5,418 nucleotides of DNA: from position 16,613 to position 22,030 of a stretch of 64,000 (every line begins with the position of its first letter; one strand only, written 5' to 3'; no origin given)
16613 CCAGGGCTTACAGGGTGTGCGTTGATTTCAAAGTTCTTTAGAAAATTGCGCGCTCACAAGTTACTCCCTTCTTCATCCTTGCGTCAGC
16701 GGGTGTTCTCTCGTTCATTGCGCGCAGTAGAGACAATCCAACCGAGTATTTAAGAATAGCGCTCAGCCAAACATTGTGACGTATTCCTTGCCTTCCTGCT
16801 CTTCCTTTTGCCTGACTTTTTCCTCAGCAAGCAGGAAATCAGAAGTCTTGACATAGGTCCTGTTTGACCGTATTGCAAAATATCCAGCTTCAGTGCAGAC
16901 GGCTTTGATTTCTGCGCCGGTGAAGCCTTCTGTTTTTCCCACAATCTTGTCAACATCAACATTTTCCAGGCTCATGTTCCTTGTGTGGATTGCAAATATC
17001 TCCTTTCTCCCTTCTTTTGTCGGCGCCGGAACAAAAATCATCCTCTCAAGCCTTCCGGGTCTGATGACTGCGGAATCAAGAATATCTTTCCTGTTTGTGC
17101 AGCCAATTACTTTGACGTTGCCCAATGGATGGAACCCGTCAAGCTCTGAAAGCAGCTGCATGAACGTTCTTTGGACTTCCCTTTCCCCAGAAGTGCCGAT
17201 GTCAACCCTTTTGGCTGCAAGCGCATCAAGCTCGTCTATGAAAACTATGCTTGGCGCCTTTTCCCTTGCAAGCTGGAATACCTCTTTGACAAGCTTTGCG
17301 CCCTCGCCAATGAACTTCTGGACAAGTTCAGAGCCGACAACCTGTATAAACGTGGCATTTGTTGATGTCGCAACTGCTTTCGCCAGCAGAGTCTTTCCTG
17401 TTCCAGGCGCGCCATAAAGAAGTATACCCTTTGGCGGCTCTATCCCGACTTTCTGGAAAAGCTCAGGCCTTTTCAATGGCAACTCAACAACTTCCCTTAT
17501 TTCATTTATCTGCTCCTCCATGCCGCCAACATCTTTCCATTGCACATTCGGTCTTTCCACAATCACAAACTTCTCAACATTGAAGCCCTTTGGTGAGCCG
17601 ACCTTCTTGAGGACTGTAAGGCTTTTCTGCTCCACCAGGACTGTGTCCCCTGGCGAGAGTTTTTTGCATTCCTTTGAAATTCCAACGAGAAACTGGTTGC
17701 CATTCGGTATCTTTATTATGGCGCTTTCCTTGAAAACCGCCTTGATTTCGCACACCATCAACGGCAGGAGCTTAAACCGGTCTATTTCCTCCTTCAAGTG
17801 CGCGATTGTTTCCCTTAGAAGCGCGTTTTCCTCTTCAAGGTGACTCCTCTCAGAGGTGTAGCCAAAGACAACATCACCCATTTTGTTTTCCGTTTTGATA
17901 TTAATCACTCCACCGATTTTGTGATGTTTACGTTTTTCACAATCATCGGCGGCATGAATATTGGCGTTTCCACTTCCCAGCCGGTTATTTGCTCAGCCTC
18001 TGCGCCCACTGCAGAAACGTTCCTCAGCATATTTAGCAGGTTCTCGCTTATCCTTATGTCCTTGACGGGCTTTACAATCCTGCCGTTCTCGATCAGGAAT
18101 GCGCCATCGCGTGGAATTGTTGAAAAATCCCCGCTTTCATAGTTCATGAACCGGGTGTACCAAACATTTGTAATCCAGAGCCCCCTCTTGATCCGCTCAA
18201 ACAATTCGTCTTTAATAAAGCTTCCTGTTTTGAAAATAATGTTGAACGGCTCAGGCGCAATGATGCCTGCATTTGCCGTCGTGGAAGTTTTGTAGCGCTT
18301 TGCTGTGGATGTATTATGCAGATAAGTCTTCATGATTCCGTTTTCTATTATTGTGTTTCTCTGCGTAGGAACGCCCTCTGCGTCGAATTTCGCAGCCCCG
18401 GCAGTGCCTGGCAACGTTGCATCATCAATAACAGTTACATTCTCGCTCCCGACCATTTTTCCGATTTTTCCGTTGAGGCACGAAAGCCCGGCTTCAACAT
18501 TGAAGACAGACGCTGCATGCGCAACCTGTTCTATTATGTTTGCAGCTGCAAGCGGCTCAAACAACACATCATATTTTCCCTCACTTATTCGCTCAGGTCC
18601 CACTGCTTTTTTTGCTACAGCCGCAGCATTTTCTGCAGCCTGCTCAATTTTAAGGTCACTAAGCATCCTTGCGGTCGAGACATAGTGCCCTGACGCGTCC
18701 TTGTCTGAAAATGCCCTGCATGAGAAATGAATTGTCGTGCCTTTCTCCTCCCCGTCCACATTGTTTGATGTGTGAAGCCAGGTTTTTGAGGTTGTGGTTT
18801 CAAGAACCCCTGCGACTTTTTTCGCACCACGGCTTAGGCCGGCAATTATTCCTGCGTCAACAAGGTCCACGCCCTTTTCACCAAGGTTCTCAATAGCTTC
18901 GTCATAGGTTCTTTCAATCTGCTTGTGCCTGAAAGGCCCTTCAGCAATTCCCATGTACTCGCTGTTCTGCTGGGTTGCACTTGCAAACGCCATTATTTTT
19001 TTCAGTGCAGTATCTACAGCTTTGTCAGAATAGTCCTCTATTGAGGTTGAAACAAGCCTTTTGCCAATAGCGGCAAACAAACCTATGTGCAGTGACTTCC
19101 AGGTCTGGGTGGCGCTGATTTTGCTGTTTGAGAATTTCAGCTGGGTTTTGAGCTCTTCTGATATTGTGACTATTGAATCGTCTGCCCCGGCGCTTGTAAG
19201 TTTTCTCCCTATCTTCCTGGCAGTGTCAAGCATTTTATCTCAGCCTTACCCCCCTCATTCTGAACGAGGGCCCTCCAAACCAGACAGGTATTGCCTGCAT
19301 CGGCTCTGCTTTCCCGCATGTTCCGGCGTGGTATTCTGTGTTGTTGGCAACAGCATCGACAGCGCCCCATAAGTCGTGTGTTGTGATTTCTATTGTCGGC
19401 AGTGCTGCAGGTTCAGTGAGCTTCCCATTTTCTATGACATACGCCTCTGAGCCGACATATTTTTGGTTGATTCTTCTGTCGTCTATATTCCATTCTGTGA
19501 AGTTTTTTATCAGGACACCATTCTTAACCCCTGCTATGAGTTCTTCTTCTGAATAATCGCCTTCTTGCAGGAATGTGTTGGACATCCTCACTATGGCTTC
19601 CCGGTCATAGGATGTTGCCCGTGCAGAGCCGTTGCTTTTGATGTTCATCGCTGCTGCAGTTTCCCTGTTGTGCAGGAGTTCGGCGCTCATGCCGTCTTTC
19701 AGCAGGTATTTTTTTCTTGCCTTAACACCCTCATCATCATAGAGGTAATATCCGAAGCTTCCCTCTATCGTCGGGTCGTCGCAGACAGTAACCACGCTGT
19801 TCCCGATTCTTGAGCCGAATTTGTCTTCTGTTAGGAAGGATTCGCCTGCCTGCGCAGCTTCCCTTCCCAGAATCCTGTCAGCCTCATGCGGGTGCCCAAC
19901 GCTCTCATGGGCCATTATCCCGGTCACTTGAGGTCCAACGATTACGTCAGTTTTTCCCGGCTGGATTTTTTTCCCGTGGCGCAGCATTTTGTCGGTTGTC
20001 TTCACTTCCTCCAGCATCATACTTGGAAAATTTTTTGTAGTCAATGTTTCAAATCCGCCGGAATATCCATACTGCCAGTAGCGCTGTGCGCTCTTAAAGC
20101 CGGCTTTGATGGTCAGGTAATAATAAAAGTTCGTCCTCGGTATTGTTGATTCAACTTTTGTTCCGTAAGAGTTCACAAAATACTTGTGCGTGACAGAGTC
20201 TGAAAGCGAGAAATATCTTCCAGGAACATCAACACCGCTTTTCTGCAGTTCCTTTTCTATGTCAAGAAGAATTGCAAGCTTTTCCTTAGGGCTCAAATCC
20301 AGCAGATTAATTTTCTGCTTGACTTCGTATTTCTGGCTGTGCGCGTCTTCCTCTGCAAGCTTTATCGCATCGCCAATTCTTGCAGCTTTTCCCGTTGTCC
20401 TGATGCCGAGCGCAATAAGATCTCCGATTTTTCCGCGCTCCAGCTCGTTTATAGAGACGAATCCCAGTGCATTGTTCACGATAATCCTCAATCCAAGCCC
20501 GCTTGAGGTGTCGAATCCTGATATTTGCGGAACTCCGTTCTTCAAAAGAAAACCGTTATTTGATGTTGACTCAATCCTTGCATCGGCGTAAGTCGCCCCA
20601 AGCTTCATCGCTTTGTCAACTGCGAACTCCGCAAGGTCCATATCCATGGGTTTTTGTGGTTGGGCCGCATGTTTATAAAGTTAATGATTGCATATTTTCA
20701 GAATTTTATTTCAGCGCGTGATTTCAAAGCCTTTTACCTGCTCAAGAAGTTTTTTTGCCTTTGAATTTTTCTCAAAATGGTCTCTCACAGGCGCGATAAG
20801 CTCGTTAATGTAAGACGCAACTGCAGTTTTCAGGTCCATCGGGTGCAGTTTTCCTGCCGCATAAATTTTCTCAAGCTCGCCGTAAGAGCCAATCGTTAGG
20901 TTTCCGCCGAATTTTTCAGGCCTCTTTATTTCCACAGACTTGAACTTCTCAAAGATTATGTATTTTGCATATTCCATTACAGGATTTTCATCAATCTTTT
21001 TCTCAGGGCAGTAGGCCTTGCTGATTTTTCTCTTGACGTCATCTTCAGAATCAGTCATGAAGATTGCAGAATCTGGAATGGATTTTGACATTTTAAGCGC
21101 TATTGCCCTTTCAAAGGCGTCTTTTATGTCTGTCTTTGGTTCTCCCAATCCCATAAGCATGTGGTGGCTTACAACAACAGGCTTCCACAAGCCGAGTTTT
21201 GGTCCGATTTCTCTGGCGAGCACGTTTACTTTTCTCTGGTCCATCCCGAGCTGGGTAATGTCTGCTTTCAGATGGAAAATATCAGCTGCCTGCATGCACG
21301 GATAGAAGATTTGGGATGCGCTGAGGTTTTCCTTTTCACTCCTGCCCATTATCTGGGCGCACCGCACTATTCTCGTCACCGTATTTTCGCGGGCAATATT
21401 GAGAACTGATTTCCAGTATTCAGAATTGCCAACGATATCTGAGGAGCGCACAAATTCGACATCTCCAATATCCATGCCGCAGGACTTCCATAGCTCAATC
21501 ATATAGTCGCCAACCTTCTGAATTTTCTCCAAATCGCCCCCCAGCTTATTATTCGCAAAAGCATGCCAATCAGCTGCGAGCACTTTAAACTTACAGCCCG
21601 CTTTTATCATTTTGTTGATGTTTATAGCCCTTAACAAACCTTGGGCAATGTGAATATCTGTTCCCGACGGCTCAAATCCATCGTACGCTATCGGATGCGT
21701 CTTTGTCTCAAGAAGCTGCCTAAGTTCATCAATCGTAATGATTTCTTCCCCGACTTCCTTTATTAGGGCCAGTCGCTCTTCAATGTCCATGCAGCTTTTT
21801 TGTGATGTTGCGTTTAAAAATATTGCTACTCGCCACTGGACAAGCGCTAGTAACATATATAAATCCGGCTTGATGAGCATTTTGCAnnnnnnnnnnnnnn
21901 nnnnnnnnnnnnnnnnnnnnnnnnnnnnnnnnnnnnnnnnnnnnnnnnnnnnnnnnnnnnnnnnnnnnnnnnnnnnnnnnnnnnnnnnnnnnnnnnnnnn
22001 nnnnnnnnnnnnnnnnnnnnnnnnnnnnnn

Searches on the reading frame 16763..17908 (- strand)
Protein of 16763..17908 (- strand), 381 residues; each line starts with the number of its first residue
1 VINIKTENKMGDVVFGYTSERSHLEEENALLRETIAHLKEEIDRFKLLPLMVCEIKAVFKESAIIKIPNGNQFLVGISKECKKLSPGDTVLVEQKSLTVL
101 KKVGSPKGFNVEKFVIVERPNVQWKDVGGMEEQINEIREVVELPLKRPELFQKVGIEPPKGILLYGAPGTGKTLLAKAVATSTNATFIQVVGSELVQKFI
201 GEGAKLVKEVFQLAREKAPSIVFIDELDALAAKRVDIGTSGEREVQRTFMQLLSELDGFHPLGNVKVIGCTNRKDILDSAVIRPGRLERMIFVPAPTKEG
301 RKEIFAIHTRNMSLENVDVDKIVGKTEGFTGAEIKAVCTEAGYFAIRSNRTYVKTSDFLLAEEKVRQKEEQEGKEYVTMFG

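Call 34: search_protein_families(library=pfam, proteins=[window:16763-17908:-], max_evalue=0.00001)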
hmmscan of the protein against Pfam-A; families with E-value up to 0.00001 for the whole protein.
window:16763-17908:- (381 aa): 3 families
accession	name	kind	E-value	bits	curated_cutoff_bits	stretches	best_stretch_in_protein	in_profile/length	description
PF00004.35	AAA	-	1.7e-40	138.9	21.2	1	162-294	1-130/131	ATPase family associated with various cellular activities (AAA)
PF17862.7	AAA_lid_3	-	1.1e-14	54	27.2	1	316-359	1-44/45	AAA+ lid domain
PF13191.12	AAA_16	-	9.5e-06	26.6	32.6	0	150-186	15-51/167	AAA ATPase domain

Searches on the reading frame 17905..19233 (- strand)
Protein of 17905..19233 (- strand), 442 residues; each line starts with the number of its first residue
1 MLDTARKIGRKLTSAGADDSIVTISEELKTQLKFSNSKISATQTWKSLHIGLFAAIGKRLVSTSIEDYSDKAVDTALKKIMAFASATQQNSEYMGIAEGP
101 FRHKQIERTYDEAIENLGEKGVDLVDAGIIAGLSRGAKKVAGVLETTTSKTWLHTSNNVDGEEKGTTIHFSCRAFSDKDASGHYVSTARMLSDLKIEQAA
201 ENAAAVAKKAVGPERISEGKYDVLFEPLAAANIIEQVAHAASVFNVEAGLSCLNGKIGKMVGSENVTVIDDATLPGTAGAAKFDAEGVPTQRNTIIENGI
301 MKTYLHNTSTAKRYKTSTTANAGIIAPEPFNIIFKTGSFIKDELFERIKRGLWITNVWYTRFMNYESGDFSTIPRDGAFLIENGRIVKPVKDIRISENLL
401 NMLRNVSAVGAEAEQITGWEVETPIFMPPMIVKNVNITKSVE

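Call 34: search_protein_families(library=pfam, proteins=[window:17905-19233:-], max_evalue=0.00001)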
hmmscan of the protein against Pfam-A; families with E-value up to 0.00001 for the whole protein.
window:17905-19233:- (442 aa): 2 families
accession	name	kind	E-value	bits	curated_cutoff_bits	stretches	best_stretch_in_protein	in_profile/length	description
PF19289.4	PmbA_TldD_3rd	-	2.6e-65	220.1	22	1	219-438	2-219/220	PmbA/TldA metallopeptidase C-terminal domain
PF01523.21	PmbA_TldD_1st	-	1.2e-06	29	20.9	0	25-79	6-60/65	PmbA/TldA metallopeptidase domain 1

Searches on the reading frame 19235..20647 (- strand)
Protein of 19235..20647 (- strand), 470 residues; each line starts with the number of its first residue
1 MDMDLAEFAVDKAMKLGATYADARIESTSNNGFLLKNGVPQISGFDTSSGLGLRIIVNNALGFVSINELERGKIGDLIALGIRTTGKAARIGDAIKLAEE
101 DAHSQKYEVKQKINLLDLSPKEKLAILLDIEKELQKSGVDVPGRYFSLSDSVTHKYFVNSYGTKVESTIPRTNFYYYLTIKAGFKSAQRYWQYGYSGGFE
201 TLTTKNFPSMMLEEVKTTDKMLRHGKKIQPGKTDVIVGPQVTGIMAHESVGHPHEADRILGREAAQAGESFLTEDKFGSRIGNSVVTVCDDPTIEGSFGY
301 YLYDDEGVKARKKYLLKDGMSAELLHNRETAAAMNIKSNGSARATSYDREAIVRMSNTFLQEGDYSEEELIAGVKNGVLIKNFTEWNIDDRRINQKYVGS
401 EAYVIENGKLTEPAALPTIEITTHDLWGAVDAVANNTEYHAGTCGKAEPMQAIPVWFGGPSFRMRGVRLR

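Call 34: search_protein_families(library=pfam, proteins=[window:19235-20647:-], max_evalue=0.00001)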
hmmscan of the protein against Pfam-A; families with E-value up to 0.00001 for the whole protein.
window:19235-20647:- (470 aa): 3 families
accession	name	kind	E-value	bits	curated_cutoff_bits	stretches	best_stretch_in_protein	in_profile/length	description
PF19289.4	PmbA_TldD_3rd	-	2.2e-51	174.6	22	1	230-468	1-217/220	PmbA/TldA metallopeptidase C-terminal domain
PF19290.4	PmbA_TldD_2nd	-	2.1e-10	41.5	20.9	1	115-199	3-86/109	PmbA/TldA metallopeptidase central domain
PF01523.21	PmbA_TldD_1st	-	2.6e-09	37.5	20.9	1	21-75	1-55/65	PmbA/TldA metallopeptidase domain 1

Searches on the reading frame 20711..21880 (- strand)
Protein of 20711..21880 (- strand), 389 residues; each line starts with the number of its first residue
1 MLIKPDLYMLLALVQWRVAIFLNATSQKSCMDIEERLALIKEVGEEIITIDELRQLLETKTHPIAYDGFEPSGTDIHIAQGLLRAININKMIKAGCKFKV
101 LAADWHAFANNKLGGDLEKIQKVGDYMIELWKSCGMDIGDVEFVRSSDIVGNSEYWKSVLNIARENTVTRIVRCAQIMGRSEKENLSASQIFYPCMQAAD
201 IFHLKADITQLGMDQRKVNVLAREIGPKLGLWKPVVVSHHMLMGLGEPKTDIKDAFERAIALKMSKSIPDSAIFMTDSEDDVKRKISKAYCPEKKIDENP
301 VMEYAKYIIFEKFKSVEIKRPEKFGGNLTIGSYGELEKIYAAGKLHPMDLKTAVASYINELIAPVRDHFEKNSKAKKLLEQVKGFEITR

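Call 34: search_protein_families(library=pfam, proteins=[window:20711-21880:-], max_evalue=0.00001)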
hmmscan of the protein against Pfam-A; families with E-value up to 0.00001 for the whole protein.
window:20711-21880:- (389 aa): 1 family
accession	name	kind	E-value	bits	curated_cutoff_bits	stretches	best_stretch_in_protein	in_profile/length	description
PF00579.31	tRNA-synt_1b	-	1e-51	176.4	21.1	1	61-361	4-290/292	tRNA synthetases class I (W and Y)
